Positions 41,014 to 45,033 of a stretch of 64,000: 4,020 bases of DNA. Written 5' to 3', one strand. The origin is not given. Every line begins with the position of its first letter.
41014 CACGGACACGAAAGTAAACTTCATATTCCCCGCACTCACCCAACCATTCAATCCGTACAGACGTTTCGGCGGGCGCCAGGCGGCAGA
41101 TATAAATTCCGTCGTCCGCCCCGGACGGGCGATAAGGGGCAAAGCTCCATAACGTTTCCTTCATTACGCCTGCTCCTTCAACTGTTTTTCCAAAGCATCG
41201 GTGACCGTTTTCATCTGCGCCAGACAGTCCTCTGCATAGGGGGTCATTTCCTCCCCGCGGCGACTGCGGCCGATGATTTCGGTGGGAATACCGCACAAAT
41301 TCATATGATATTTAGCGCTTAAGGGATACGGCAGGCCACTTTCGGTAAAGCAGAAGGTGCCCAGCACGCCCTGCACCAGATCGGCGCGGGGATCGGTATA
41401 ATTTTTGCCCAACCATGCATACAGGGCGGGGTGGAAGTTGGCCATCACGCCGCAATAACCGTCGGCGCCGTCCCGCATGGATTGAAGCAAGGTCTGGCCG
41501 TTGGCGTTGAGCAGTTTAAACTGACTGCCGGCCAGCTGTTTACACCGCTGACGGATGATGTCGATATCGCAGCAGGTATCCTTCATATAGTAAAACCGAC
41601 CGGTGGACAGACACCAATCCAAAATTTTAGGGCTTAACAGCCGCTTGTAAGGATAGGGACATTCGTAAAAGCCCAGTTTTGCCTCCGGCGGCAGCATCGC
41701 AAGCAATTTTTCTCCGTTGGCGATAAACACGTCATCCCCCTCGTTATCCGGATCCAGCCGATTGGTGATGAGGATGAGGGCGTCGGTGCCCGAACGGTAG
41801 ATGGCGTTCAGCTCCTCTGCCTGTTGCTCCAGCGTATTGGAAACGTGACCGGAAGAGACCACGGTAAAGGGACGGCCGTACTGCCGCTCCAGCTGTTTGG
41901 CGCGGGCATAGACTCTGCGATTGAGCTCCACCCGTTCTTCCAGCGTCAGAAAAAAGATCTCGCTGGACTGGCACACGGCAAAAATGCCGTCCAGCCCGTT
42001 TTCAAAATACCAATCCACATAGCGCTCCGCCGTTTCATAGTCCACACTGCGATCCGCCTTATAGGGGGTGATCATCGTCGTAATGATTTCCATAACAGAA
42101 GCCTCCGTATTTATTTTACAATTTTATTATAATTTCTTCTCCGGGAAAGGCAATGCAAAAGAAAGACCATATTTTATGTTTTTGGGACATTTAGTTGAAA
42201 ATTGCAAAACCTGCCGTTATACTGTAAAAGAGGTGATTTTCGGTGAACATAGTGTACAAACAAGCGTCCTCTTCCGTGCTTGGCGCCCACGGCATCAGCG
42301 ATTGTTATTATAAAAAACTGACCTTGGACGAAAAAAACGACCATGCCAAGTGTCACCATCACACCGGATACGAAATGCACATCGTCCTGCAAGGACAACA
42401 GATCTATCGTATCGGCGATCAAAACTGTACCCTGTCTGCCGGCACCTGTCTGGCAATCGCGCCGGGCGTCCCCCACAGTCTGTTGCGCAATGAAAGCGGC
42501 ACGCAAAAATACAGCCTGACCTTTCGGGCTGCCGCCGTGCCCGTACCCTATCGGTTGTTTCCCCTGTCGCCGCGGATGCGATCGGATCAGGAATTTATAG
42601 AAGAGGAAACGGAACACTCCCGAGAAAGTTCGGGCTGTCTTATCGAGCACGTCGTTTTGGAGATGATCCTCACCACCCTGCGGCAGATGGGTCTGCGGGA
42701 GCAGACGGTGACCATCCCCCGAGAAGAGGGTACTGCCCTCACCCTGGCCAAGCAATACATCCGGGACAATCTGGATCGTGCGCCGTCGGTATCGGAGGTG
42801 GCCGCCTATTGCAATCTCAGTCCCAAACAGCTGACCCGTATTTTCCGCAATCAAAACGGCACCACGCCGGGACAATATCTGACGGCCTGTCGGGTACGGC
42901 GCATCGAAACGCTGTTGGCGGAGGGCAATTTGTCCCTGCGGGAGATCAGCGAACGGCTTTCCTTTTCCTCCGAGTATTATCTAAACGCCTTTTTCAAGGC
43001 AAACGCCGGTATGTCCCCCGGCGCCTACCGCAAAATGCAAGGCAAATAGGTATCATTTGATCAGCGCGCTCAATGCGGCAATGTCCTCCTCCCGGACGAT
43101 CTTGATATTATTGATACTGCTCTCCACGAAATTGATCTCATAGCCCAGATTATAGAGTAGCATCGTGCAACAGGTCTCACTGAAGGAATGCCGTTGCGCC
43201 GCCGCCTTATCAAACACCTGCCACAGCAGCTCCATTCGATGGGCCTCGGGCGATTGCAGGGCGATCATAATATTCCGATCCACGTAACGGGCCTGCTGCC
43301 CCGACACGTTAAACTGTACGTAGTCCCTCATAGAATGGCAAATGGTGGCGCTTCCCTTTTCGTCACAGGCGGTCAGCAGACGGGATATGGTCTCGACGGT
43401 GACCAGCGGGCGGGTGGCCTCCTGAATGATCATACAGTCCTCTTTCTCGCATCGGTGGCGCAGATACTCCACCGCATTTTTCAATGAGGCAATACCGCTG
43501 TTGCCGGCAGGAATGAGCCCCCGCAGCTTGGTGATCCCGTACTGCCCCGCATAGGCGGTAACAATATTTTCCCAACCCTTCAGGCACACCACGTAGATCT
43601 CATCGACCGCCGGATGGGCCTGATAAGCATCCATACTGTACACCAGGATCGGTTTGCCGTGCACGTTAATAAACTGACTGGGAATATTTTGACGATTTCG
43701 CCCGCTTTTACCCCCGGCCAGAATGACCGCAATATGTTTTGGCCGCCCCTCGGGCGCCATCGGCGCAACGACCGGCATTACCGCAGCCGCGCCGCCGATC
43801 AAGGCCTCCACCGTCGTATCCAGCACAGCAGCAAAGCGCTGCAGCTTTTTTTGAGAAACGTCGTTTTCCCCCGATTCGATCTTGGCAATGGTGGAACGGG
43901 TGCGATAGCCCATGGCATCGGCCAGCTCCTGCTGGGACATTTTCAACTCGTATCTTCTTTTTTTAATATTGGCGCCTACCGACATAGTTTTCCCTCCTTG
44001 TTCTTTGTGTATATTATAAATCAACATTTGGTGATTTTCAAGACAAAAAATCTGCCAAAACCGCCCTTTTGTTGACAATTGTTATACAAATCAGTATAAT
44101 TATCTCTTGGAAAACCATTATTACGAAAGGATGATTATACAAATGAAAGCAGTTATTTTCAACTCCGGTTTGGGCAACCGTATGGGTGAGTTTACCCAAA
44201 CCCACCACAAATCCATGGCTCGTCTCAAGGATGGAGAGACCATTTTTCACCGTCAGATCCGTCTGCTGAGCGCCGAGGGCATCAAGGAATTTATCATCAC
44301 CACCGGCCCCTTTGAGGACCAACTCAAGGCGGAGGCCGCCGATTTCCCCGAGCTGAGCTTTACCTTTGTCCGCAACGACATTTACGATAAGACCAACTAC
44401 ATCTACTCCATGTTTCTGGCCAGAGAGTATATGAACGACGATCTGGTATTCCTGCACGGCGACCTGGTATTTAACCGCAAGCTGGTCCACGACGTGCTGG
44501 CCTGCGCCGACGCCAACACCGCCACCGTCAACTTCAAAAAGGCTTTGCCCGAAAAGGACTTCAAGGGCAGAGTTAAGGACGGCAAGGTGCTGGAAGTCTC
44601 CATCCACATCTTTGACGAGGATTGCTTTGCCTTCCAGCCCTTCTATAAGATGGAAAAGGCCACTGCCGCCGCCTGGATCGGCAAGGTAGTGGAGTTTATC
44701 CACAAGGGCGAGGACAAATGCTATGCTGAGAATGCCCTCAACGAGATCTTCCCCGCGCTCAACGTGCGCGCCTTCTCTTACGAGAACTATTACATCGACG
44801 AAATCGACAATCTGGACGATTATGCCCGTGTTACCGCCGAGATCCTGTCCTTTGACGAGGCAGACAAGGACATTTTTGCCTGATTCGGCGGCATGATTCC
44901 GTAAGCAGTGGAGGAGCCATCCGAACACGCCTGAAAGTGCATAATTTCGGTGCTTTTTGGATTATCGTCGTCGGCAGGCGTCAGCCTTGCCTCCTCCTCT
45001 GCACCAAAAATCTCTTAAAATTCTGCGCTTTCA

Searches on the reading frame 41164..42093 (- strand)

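Call 74: search_protein_families(library=pfam, proteins=[window:41164-42093:-], max_evalue=0.001)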
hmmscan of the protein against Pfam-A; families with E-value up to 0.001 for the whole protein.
window:41164-42093:- (309 aa): 1 family
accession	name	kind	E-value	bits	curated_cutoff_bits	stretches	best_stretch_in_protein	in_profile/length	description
PF00701.28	DHDPS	-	1.6e-13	50.5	22.1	1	2-65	4-67/289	Dihydrodipicolinate synthetase family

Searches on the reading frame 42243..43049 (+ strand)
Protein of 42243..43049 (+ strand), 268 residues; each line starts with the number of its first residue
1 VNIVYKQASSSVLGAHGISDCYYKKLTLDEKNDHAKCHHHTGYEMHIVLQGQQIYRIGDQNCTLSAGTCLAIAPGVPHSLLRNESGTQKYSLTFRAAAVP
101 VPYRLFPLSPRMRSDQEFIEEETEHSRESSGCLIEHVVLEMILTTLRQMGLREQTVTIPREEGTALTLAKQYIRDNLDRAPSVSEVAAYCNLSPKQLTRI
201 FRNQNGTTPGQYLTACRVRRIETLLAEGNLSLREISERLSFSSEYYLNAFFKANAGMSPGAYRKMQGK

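Call 74: search_protein_families(library=pfam, proteins=[window:42243-43049:+], max_evalue=0.001)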
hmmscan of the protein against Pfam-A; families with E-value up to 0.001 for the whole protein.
window:42243-43049:+ (268 aa): 7 families
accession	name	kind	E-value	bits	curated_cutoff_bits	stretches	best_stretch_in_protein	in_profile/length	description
PF12833.13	HTH_18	-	8.3e-20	71.3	33.6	1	187-264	2-79/80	Helix-turn-helix domain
PF00165.29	HTH_AraC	-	2.4e-13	50.3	26.6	2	173-214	1-42/42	Bacterial regulatory helix-turn-helix proteins, AraC family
PF02311.25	AraC_binding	-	6.1e-11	42.6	21.1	1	34-99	15-81/135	AraC-like ligand binding domain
PF07883.17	Cupin_2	-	2.2e-09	37.3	27.2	1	32-85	8-60/70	Cupin domain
PF13542.12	HTH_Tnp_ISL3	-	0.00025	20.9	27.4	1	168-202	15-48/51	Helix-turn-helix domain of transposase family ISL3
PF04539.22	Sigma70_r3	-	0.00037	21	25.3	0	166-204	6-44/78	Sigma-70 region 3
PF13936.12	HTH_38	-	0.0005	20.2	27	0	211-242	3-33/44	Helix-turn-helix domain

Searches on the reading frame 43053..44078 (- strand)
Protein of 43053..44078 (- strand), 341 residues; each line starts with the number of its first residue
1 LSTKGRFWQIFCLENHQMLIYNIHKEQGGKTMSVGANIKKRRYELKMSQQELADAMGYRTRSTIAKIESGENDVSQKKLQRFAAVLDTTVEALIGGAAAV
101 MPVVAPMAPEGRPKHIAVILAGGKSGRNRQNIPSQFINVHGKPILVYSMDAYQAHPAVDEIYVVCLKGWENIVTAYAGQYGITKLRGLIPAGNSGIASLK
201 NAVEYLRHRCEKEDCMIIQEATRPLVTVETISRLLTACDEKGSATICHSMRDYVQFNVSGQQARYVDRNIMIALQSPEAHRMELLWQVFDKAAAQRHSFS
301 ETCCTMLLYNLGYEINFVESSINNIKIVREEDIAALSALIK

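Call 74: search_protein_families(library=pfam, proteins=[window:43053-44078:-], max_evalue=0.001)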
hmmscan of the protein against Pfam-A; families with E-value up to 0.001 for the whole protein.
window:43053-44078:- (341 aa): 6 families
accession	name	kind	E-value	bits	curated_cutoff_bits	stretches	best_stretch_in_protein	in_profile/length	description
PF01128.25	IspD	-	6.7e-22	78.8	27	1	116-339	2-218/221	2-C-methyl-D-erythritol 4-phosphate cytidylyltransferase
PF01381.28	HTH_3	-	1.6e-11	44.5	23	1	38-91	1-53/55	Helix-turn-helix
PF12804.13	NTP_transf_3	-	4.1e-11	43.8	27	1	117-250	1-123/160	MobA-like NTP transferase domain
PF13560.12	HTH_31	-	5.6e-07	30.2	27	1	35-91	3-59/64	Helix-turn-helix domain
PF00325.26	Crp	-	0.00013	22.1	21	0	227-241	15-29/32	Bacterial regulatory proteins, crp family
PF12844.13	HTH_19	-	0.00092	19.5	30.2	0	35-72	1-37/64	Helix-turn-helix domain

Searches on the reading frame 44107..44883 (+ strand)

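Call 74: search_protein_families(library=pfam, proteins=[window:44107-44883:+], max_evalue=0.001)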
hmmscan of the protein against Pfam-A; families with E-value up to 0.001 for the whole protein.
window:44107-44883:+ (258 aa): 2 families
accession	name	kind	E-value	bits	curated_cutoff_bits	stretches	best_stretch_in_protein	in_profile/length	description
PF12804.13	NTP_transf_3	-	5.4e-10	40.1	27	1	15-140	1-117/160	MobA-like NTP transferase domain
PF00483.29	NTP_transferase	-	0.00048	20.2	21.2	1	14-150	1-144/245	Nucleotidyl transferase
